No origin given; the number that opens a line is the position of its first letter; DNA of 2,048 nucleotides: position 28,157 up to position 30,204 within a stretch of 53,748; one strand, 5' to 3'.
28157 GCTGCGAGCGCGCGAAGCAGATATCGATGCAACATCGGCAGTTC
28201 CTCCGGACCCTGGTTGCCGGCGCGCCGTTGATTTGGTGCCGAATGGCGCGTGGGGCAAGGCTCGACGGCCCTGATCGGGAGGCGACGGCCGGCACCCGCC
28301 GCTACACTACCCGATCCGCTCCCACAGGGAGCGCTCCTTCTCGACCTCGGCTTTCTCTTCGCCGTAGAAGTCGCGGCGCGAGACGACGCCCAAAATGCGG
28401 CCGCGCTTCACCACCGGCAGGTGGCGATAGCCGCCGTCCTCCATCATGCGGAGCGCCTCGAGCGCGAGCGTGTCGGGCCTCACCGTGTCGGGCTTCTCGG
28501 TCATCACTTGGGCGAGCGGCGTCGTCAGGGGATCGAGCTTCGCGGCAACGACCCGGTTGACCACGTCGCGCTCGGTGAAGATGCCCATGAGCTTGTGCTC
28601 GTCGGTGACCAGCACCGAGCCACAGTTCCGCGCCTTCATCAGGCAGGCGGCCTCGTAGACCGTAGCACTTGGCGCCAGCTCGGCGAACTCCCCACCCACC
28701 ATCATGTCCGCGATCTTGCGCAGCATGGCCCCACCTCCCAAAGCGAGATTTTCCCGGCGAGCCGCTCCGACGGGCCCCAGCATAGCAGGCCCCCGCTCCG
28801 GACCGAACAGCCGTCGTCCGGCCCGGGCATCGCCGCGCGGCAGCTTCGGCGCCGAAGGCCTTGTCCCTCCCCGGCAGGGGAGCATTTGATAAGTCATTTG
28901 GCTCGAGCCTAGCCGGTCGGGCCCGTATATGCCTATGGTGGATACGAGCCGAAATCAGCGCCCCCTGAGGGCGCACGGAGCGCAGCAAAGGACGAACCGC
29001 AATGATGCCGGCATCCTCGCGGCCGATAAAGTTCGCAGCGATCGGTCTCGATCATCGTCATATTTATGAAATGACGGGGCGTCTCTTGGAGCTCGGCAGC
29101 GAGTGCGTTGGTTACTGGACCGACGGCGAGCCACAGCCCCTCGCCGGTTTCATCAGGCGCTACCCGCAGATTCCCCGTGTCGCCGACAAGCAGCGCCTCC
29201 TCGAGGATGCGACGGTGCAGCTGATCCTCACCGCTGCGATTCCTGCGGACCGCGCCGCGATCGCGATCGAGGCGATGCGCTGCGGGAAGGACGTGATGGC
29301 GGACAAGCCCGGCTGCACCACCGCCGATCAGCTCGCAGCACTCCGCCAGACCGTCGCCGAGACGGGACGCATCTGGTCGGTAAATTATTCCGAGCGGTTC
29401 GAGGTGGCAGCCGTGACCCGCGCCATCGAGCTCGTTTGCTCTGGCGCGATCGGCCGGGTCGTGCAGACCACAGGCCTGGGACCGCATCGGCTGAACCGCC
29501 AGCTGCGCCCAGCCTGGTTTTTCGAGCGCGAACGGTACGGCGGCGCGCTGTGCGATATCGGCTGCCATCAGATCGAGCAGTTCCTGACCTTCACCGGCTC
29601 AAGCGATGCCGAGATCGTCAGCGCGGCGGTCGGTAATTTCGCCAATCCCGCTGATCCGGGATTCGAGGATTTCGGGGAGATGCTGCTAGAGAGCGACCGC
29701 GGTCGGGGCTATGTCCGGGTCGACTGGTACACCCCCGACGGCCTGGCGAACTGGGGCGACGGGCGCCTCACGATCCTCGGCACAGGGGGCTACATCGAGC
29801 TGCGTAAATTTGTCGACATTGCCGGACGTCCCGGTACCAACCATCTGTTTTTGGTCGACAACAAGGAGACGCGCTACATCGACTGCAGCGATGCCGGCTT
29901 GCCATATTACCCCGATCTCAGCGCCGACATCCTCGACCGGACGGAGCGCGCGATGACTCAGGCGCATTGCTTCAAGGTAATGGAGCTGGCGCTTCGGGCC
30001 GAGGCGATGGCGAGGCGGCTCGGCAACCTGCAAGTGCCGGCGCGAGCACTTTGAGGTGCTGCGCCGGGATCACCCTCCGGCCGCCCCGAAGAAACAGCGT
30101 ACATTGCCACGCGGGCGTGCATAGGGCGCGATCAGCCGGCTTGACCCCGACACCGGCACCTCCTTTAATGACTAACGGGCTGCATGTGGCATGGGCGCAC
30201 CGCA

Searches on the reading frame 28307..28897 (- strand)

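Call 58: search_protein_families(library=pfam, proteins=[window:28307-28897:-], max_evalue=0.01)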
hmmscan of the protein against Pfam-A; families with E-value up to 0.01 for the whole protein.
window:28307-28897:- (196 aa): 1 family
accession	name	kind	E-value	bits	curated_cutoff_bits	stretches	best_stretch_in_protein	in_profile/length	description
PF00571.33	CBS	-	4.8e-24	84.9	24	2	129-177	2-51/57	CBS domain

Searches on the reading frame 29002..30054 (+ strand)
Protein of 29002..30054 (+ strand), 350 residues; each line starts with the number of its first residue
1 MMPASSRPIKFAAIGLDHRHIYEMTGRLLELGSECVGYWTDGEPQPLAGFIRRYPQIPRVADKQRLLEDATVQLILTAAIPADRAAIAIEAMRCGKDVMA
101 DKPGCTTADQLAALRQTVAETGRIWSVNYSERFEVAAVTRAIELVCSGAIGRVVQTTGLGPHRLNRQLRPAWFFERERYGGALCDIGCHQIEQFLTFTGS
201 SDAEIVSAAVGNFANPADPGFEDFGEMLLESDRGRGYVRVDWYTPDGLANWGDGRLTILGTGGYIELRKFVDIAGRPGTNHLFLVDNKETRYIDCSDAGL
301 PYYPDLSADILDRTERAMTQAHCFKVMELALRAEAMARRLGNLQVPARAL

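Call 58: search_protein_families(library=pfam, proteins=[window:29002-30054:+], max_evalue=0.01)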
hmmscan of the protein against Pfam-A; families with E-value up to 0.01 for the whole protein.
window:29002-30054:+ (350 aa): 3 families
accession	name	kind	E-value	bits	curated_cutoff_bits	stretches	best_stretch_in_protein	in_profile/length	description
PF22725.1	GFO_IDH_MocA_C3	-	5.3e-16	59.2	27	1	140-266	3-124/124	GFO/IDH/MocA C-terminal domain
PF02894.22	GFO_IDH_MocA_C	-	2.5e-07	31.1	22.9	1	143-271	2-129/218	Oxidoreductase family, C-terminal alpha/beta domain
PF01408.29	GFO_IDH_MocA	-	8.5e-07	30.1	24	1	51-129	42-120/120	Oxidoreductase family, NAD-binding Rossmann fold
